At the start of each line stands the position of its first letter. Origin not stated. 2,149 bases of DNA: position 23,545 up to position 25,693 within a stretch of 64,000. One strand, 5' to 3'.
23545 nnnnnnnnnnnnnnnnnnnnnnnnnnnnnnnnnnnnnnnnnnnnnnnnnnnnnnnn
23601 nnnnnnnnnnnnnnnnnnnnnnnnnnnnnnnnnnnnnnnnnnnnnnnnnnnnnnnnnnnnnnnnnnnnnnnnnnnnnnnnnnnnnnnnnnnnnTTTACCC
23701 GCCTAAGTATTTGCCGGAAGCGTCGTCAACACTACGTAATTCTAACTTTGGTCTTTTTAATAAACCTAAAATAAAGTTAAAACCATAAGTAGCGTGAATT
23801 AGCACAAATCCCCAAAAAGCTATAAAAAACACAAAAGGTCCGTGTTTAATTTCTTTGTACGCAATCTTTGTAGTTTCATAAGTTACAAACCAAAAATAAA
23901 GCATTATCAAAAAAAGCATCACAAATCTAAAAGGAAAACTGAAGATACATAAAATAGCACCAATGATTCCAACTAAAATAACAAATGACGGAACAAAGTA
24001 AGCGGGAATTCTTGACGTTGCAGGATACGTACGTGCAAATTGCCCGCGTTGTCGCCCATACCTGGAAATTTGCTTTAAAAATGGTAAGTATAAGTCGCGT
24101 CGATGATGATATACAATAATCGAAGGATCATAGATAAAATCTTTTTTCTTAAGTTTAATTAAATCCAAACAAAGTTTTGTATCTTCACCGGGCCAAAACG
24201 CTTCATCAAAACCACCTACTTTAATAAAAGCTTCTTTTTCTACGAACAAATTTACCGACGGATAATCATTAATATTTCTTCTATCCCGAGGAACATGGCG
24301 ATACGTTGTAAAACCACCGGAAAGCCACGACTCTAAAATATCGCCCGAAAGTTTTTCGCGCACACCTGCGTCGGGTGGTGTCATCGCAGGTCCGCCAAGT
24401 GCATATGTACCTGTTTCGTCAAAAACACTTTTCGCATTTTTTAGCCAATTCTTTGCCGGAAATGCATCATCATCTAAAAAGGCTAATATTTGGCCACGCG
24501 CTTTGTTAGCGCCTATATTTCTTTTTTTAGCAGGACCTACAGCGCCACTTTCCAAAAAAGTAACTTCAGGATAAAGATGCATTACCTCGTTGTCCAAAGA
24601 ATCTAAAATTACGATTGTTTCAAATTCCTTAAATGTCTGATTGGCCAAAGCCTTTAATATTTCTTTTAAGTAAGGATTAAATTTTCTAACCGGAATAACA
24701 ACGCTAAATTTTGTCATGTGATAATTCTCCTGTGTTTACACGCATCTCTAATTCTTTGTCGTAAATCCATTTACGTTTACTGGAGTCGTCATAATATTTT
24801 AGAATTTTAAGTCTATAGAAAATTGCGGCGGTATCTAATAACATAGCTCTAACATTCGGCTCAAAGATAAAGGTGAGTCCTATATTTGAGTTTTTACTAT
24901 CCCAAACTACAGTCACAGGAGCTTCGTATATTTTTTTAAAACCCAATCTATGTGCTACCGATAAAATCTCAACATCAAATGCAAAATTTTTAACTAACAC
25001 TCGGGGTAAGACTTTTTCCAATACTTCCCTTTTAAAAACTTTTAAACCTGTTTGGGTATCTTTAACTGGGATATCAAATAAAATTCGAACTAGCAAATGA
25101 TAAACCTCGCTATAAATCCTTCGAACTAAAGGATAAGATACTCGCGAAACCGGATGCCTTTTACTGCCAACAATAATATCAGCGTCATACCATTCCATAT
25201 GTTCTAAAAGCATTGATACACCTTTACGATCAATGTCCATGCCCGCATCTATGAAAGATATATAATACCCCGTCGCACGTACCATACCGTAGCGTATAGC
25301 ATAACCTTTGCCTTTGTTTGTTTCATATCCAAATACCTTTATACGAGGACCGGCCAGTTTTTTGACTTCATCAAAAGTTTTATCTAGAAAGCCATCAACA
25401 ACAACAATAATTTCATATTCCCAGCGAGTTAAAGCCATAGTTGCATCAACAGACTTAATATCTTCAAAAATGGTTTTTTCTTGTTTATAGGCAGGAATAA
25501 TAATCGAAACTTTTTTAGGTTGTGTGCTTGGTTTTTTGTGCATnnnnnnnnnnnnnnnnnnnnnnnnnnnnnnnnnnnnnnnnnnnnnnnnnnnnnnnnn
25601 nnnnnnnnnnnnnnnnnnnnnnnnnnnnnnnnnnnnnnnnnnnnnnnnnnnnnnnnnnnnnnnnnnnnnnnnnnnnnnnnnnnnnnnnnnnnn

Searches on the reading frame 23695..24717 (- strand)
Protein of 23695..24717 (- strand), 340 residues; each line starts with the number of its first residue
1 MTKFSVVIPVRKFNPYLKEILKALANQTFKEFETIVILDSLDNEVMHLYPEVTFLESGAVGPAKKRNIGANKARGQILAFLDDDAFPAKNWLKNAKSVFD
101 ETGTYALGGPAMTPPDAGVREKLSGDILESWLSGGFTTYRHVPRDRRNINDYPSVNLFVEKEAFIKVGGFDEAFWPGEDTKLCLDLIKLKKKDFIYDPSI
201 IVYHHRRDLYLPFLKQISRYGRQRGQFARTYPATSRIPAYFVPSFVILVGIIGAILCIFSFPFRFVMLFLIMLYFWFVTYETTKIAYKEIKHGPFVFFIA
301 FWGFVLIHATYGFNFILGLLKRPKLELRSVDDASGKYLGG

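Call 18: search_protein_families(library=pfam, proteins=[window:23695-24717:-], max_evalue=0.001)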
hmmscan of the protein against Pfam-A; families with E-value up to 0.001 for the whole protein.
window:23695-24717:- (340 aa): 4 families
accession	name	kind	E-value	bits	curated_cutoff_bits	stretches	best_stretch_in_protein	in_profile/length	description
PF00535.33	Glycos_transf_2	-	2.5e-15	57.2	23.3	1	5-162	1-162/168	Glycosyl transferase family 2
PF10111.15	Glyco_tranf_2_2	-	1.6e-09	38.1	27.3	1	5-93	1-100/276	Glycosyltransferase like family 2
PF13641.12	Glyco_tranf_2_3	-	7.1e-06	26.6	27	1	4-188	3-196/230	Glycosyltransferase like family 2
PF13632.12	Glyco_trans_2_3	-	1.2e-05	25.7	27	1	80-277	4-196/198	Glycosyl transferase family group 2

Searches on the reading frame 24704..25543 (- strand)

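Call 18: search_protein_families(library=pfam, proteins=[window:24704-25543:-], max_evalue=0.001)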
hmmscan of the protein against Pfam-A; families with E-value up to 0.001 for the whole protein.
window:24704-25543:- (279 aa): 1 family
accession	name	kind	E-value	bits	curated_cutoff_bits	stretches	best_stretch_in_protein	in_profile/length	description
PF00535.33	Glycos_transf_2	-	6.9e-20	72.1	23.3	1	13-178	1-167/168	Glycosyl transferase family 2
